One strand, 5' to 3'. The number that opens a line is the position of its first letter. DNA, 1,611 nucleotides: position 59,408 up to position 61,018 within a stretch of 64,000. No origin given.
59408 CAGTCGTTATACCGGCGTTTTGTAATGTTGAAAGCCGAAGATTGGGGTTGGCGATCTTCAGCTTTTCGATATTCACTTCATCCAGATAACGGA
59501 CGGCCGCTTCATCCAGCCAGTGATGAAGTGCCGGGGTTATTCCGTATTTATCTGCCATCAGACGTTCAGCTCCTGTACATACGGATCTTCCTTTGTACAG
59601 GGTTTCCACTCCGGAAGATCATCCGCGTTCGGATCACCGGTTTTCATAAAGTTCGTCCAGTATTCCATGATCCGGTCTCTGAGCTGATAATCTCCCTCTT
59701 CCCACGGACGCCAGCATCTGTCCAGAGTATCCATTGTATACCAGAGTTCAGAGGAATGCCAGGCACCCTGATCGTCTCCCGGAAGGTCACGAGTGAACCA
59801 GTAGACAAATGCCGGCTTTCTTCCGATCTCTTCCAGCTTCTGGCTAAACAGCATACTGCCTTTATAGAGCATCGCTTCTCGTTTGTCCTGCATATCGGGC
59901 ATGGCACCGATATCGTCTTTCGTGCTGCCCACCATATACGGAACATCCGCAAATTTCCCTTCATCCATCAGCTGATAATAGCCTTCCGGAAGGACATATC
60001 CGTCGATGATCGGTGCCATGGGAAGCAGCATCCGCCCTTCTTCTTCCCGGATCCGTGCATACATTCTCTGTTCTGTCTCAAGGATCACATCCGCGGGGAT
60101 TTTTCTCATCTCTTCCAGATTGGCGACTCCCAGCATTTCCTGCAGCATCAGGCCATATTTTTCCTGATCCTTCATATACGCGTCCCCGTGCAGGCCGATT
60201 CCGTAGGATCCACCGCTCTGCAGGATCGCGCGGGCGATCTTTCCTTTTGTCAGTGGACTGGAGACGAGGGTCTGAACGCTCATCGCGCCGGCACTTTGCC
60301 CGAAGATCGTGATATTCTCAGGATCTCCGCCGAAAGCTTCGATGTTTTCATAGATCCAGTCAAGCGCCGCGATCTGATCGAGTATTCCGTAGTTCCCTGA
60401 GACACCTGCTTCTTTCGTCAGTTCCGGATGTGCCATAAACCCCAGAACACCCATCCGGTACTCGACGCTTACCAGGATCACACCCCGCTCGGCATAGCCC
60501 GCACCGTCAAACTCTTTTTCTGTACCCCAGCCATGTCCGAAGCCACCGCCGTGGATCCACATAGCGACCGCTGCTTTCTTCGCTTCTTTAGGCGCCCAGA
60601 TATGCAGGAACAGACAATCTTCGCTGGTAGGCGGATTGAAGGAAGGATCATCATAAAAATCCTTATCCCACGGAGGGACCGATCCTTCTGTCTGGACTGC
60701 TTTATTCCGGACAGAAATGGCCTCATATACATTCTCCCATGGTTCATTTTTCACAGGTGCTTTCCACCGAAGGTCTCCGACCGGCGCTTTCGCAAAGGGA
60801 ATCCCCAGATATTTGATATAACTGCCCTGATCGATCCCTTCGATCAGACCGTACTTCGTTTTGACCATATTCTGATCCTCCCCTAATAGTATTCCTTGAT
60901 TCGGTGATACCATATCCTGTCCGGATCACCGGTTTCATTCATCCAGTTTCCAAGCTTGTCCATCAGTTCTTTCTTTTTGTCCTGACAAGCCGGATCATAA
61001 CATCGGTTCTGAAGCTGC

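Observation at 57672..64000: Heterogeneous four-gene operon: multi-TPM membrane protein, Cys-sulfatase, carboxylesterase and SNF2 helicase, with TGATG coupling of esterase and helicase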

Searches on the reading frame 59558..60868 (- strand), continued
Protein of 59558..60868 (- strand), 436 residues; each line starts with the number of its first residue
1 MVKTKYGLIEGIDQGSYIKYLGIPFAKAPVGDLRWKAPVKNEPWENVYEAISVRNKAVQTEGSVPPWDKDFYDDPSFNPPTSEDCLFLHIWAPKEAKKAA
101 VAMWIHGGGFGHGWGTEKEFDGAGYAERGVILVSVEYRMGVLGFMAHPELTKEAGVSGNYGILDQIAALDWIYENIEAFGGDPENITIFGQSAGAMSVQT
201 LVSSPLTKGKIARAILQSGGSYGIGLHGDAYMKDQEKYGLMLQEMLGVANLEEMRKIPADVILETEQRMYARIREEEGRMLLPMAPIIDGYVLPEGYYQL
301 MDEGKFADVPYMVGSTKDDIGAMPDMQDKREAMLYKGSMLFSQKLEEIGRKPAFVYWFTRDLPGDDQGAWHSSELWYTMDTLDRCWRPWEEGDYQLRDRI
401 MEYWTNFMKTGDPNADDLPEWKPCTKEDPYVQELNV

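Call 32: find_encoding_contigs(protein=P0150, flank=5000, max_places=3)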
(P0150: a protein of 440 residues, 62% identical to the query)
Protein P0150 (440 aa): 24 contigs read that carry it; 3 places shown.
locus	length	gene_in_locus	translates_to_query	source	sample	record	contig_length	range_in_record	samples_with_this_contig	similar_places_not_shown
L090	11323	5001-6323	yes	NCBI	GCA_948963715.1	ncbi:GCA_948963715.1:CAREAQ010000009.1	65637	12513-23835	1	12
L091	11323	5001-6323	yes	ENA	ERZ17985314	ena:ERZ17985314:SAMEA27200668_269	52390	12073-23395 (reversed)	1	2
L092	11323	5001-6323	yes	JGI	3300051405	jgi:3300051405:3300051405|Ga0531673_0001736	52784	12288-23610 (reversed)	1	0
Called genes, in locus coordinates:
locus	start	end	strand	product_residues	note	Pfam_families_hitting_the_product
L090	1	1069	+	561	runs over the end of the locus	PF00682:HMGL-like, PF22615:IPMS_D2, PF08502:LeuA_dimer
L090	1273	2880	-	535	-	PF00135:COesterase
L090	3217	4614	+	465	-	PF01554:MatE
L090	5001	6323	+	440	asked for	PF00135:COesterase, PF20434:BD-FAE, PF07859:Abhydrolase_3 (faint), PF00135:COesterase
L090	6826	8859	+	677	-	PF02449:Glyco_hydro_42, PF08532:Glyco_hydro_42M, PF08533:Glyco_hydro_42C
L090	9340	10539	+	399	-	PF00817:IMS, PF11799:IMS_C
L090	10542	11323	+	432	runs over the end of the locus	PF04055:Radical_SAM, PF12836:HHH_3 (faint)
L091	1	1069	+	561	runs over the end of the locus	PF00682:HMGL-like, PF22615:IPMS_D2, PF08502:LeuA_dimer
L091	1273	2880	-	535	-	PF00135:COesterase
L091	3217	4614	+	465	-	PF01554:MatE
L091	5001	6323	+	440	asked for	PF00135:COesterase, PF20434:BD-FAE, PF07859:Abhydrolase_3 (faint), PF00135:COesterase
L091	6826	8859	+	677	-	PF02449:Glyco_hydro_42, PF08532:Glyco_hydro_42M, PF08533:Glyco_hydro_42C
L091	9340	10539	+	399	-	PF00817:IMS, PF11799:IMS_C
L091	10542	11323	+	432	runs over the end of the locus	PF04055:Radical_SAM, PF12836:HHH_3 (faint)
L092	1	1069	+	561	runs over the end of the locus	PF00682:HMGL-like, PF22615:IPMS_D2, PF08502:LeuA_dimer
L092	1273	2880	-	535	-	PF00135:COesterase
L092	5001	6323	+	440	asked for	PF00135:COesterase, PF20434:BD-FAE, PF07859:Abhydrolase_3 (faint), PF00135:COesterase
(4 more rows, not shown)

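Call 33: find_encoding_contigs(protein=P0151, flank=5000, max_places=2)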
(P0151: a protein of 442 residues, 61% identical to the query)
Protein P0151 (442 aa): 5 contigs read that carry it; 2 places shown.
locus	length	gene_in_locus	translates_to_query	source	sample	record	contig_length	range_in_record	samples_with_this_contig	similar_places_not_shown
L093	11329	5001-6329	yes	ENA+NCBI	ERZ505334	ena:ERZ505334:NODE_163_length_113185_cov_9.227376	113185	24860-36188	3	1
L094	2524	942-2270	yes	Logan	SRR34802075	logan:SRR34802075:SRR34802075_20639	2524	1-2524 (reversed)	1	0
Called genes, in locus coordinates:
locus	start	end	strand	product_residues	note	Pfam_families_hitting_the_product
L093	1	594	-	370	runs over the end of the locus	PF13685:Fe-ADH_2, PF01761:DHQ_synthase, PF24621:DHQS_C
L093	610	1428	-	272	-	PF02811:PHP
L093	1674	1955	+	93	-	PF13740:ACT_6, PF01842:ACT (weak)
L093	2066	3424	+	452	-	PF05167:DUF711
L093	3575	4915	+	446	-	PF09997:DUF2238, PF11969:DcpS_C, PF01230:HIT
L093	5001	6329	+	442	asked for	PF00135:COesterase, PF20434:BD-FAE, PF07859:Abhydrolase_3 (faint), PF00135:COesterase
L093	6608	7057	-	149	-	-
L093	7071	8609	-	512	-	PF00768:Peptidase_S11, PF13354:Beta-lactamase2 (weak), PF00768:Peptidase_S11, PF07943:PBP5_C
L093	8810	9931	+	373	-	PF00149:Metallophos, PF12320:SbcD_C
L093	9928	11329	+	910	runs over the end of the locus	PF02463:SMC_N (faint), PF13476:AAA_23, PF13558:SbcC_Walker_B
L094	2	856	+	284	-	?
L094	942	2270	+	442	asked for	PF00135:COesterase, PF20434:BD-FAE, PF07859:Abhydrolase_3 (faint), PF00135:COesterase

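Call 34: find_encoding_contigs(protein=P0135, flank=5000, max_places=2)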
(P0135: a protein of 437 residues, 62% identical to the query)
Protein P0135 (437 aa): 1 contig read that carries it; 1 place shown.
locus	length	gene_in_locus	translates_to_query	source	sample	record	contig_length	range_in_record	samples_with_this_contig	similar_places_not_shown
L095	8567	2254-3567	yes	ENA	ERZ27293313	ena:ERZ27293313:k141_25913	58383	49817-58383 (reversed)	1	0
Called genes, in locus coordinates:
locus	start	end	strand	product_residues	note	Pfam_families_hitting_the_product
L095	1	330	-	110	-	?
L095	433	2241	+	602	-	PF02837:Glyco_hydro_2_N, PF22666:Glyco_hydro_2_N2, PF00703:Glyco_hydro_2, PF02836:Glyco_hydro_2_C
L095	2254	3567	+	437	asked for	PF00135:COesterase, PF20434:BD-FAE, PF07859:Abhydrolase_3 (faint), PF00135:COesterase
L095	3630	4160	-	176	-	PF14512:TM1586_NiRdase (faint), PF00881:Nitroreductase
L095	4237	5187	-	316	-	PF00294:PfkB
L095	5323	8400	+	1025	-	-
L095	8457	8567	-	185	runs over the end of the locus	PF01613:Flavin_Reduct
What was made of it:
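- Esterase homologues at 61-62% identity sit next to MatE/GH42, HIT or GH2 genes (calls 32-34).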

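Call 36: search_protein_families(library=pfam, proteins=[L001:6498-8477:+, L001:5426-6484:+, L001:4701-5402:+, L001:3535-4674:+], max_evalue=0.01)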
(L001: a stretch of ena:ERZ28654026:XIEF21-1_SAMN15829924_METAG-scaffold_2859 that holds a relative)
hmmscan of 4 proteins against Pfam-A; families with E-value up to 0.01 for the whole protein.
L001:6498-8477:+ (659 aa): 1 family
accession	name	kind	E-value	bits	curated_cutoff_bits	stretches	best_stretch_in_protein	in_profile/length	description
PF04536.20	TPM_phosphatase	-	2.3e-32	112.1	22.1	3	239-362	2-124/125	TPM domain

L001:5426-6484:+ (352 aa): 9 families
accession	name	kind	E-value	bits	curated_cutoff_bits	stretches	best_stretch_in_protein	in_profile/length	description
PF08271.17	Zn_Ribbon_TF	-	2.1e-08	34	29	1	6-36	2-33/43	TFIIB zinc-binding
PF03966.22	Trm112p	-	0.0011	19.2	22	1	6-35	9-38/40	Trm112p-like protein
PF12773.13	DZR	-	0.0015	19.1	27.3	0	64-97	14-40/45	Double zinc ribbon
PF07191.17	Zn_ribbon_6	-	0.0016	18.8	25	0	6-37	2-31/67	Double zinc ribbon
PF13248.11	Zn_ribbon_3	-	0.0027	17.6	27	0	65-91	5-26/26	zinc-ribbon domain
PF17915.7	zf_Rg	-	0.0027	17.5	25.5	1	2-28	5-31/49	Reverse gyrase zinc finger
PF02748.20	PyrI_C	-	0.0034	17.6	23.4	0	19-35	30-46/48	Aspartate carbamoyltransferase regulatory chain, metal binding domain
PF18319.7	Zn_ribbon_PriA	-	0.0041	17.5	26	0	7-30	1-24/27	PriA DNA helicase Cys-rich region (CRR) domain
PF01396.24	Zn_ribbon_Top1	-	0.0042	17.3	32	0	5-14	2-11/39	Topoisomerase DNA binding C4 zinc finger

L001:4701-5402:+ (233 aa): 1 family
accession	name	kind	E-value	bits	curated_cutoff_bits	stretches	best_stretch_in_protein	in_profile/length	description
PF00899.27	ThiF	-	1.1e-41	143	28.1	1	2-231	9-205/238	ThiF family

L001:3535-4674:+ (379 aa): 2 families
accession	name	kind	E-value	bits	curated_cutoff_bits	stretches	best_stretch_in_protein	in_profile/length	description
PF01979.26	Amidohydro_1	-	2.9e-19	69.9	25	1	50-378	2-345/345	Amidohydrolase family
PF07969.17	Amidohydro_3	-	1.4e-17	64.8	29.7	2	320-378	407-471/472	Amidohydrolase family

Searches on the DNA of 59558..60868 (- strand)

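Call 63: search_rna_families(source=L001, threshold=gathering)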
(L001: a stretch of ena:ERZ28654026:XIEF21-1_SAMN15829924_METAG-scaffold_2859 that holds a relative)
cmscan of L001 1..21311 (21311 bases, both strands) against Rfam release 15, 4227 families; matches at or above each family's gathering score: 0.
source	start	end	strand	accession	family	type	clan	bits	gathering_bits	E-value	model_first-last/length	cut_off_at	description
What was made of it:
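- Tried and rejected: An Rfam scan of the extended locus found no regulatory RNA (call 63).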
